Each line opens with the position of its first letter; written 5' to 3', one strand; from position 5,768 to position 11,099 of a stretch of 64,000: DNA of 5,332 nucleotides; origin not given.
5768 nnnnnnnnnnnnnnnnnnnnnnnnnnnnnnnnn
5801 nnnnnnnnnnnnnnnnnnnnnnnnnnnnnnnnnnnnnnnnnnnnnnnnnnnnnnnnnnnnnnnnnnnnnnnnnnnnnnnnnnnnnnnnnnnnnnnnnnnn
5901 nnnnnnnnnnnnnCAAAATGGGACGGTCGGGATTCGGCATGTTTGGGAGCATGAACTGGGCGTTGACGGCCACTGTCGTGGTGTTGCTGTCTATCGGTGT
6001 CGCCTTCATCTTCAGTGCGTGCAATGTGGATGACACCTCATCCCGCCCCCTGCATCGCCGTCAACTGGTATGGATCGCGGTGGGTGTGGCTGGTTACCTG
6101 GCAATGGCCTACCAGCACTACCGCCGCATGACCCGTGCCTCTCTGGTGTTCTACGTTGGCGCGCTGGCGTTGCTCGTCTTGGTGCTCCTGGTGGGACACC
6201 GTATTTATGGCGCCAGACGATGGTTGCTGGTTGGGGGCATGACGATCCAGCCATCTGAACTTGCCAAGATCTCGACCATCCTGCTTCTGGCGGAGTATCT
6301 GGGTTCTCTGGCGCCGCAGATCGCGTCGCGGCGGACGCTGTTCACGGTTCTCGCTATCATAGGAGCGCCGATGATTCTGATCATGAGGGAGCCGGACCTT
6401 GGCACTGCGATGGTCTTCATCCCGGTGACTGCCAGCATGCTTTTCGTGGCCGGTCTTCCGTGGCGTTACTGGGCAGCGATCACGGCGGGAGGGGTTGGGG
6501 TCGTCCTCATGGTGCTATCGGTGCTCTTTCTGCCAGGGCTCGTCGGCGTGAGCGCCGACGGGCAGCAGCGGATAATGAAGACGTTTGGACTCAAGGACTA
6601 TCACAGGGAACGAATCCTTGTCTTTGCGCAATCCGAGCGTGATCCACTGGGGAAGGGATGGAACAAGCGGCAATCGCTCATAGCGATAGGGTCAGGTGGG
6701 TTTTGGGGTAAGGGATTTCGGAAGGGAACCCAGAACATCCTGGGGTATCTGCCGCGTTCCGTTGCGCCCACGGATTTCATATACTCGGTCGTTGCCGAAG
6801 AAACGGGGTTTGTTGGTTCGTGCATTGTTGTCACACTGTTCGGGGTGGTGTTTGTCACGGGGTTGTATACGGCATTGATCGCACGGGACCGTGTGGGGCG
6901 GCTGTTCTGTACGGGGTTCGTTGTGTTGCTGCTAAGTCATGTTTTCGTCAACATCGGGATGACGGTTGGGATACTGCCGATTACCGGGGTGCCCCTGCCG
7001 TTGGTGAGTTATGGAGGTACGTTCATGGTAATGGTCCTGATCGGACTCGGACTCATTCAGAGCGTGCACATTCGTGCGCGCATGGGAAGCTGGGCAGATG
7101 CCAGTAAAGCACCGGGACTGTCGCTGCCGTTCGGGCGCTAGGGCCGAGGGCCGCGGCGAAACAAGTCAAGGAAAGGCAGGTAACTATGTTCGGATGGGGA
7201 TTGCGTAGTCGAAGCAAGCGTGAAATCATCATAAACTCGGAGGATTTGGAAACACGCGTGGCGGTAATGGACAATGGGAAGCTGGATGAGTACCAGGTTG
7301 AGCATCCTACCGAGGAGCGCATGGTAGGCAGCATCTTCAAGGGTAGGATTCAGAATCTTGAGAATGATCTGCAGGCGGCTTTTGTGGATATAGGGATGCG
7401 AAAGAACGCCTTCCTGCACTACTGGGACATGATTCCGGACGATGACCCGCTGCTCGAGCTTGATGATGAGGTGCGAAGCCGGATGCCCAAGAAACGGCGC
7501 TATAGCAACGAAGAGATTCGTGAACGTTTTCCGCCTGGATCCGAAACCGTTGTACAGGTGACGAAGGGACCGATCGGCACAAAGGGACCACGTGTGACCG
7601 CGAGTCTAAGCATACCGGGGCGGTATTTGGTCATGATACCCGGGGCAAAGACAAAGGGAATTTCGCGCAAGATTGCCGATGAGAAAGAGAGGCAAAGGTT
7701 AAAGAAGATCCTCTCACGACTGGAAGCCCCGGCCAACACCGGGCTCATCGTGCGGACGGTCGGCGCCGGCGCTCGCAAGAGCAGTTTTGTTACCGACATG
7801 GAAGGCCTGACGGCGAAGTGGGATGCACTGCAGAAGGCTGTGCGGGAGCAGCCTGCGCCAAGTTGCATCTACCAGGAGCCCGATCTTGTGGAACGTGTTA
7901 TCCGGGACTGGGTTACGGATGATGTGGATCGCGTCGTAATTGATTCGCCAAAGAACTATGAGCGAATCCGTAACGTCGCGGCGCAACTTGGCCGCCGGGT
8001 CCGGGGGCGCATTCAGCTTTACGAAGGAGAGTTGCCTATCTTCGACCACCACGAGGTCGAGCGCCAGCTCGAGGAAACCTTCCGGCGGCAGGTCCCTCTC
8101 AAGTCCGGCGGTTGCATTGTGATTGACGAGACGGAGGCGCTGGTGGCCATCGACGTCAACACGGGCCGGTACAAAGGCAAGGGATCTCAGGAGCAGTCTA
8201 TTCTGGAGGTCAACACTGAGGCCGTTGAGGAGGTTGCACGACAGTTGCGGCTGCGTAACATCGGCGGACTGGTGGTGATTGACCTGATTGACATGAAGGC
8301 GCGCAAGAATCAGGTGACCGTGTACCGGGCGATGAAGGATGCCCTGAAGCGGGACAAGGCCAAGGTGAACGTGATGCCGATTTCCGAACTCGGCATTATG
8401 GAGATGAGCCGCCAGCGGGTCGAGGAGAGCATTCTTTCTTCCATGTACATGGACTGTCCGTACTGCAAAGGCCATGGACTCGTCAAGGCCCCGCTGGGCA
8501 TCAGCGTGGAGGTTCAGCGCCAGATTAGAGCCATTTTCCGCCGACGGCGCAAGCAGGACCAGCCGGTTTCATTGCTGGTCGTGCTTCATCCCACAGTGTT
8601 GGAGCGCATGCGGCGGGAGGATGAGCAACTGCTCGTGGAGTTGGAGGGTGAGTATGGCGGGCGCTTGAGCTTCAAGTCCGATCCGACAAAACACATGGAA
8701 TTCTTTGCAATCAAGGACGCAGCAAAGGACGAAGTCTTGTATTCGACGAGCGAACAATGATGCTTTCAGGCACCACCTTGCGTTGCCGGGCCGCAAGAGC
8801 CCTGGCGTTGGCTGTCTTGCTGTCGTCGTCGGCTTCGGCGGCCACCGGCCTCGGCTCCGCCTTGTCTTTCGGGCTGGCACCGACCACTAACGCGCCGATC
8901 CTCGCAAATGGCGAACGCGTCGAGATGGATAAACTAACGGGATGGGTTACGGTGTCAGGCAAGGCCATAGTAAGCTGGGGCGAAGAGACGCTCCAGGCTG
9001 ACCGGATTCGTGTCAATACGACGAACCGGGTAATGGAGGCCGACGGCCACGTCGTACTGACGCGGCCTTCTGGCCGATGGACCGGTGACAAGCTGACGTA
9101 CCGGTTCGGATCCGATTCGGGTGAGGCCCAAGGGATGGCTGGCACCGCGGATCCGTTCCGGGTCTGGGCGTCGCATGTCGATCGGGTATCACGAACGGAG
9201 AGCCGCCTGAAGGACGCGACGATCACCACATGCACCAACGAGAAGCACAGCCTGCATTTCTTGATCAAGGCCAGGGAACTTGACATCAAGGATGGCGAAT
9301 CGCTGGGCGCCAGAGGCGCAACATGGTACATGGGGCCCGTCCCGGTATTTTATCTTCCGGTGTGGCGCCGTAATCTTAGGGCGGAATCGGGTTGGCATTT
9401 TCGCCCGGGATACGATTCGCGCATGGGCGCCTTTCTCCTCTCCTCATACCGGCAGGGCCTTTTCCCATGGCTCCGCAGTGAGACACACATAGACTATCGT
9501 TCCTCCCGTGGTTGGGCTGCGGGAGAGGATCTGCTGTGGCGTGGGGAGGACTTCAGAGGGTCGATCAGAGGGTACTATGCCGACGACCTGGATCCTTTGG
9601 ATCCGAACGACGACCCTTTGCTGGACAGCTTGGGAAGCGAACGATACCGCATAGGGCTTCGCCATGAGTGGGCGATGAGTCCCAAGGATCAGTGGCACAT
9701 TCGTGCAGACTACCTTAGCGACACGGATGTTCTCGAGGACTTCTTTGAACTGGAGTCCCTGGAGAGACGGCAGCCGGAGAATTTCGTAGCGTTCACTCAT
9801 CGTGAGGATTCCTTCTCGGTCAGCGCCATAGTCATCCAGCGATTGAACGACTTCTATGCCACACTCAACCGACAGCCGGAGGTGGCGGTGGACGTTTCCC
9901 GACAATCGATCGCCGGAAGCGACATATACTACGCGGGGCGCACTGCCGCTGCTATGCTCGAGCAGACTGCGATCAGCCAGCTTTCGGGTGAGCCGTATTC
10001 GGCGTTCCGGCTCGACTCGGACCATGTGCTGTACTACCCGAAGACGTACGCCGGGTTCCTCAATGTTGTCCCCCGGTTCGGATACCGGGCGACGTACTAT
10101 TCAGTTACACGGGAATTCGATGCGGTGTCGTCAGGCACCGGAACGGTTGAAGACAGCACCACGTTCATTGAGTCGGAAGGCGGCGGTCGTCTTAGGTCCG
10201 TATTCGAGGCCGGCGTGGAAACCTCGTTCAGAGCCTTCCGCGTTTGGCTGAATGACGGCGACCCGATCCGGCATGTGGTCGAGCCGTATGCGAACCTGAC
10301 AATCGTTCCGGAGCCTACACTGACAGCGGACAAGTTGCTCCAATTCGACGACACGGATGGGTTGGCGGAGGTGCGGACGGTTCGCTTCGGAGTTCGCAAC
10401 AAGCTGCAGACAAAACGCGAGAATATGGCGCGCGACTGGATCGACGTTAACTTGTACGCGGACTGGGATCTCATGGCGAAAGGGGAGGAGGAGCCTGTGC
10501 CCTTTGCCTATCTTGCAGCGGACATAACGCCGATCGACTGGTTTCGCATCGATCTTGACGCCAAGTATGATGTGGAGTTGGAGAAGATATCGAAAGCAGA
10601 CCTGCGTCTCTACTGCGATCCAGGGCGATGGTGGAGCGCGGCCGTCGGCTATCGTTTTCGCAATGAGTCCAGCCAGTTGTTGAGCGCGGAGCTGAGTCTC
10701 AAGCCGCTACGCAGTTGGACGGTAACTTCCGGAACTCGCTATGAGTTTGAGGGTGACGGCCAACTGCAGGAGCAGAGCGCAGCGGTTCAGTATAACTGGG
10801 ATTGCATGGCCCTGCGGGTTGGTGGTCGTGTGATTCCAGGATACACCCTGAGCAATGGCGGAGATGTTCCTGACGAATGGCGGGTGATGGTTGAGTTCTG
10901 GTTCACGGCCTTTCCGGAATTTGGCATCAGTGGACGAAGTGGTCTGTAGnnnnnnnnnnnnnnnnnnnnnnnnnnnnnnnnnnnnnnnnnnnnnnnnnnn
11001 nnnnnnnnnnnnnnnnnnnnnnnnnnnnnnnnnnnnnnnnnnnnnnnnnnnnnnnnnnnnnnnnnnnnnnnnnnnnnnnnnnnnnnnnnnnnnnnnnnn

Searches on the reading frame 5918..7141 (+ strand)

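Call 8: search_protein_families(library=pfam, proteins=[window:5918-7141:+], max_evalue=0.001)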
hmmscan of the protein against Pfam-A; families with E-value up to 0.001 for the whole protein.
window:5918-7141:+ (407 aa): 1 family
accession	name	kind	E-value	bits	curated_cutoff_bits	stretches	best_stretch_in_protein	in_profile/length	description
PF01098.24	FTSW_RODA_SPOVE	-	2.6e-86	290.3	26.4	1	17-386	4-353/356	Cell cycle protein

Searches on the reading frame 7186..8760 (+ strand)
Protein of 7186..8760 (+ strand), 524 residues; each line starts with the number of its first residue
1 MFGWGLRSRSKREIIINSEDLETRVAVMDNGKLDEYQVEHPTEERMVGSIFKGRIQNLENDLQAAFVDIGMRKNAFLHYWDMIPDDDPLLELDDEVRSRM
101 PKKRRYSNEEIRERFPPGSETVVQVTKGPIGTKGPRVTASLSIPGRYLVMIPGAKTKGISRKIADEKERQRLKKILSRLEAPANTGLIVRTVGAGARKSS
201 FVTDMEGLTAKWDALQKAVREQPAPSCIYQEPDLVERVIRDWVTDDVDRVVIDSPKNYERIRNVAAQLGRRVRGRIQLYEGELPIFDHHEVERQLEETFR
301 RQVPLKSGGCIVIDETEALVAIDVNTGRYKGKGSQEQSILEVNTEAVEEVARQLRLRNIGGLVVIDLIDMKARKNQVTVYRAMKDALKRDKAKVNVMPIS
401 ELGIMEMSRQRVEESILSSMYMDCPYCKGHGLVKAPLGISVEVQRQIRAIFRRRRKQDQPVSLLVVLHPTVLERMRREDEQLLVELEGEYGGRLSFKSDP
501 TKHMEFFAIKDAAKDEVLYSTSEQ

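Call 8: search_protein_families(library=pfam, proteins=[window:7186-8760:+], max_evalue=0.001)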
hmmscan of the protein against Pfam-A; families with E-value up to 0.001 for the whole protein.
window:7186-8760:+ (524 aa): 2 families
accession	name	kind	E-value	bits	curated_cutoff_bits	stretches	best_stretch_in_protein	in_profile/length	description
PF10150.14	RNase_E_G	-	5.6e-100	334.7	25.5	1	142-412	1-270/270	Ribonuclease E/G family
PF20833.2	RNase_E_G_Thio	-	0.00097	19.7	26.8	0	424-510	2-84/86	RNase E/G, Thioredoxin-like domain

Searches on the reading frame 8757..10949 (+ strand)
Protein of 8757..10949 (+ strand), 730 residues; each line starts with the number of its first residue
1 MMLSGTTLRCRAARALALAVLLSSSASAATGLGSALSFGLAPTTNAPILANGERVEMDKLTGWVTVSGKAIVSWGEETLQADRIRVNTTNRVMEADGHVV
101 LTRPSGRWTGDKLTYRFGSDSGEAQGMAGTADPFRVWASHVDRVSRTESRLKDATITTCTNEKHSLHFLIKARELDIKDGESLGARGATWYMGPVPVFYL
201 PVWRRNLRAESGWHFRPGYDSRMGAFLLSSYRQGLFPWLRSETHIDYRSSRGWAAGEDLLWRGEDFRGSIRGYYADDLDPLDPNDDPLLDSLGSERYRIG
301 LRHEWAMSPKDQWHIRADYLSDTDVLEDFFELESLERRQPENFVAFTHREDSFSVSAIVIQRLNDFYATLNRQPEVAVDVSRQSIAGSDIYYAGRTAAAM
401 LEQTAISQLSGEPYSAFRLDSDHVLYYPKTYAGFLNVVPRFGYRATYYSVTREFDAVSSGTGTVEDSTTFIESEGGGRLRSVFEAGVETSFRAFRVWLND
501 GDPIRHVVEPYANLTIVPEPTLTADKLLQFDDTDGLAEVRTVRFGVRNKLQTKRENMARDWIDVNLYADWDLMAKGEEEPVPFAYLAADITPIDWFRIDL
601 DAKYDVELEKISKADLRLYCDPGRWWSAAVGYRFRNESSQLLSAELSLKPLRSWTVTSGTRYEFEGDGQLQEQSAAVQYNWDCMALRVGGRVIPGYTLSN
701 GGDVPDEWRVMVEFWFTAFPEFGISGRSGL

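Call 8: search_protein_families(library=pfam, proteins=[window:8757-10949:+], max_evalue=0.001)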
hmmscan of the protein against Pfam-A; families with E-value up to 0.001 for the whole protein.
window:8757-10949:+ (730 aa): 2 families
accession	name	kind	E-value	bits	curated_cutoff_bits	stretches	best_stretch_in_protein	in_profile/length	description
PF04453.20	LptD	-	2.1e-12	47.5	22.4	2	295-520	2-217/384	LPS transport system D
PF03968.19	LptD_N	-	0.00075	20.1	20.4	0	53-118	5-81/113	LptA/(LptD N-terminal domain) LPS transport protein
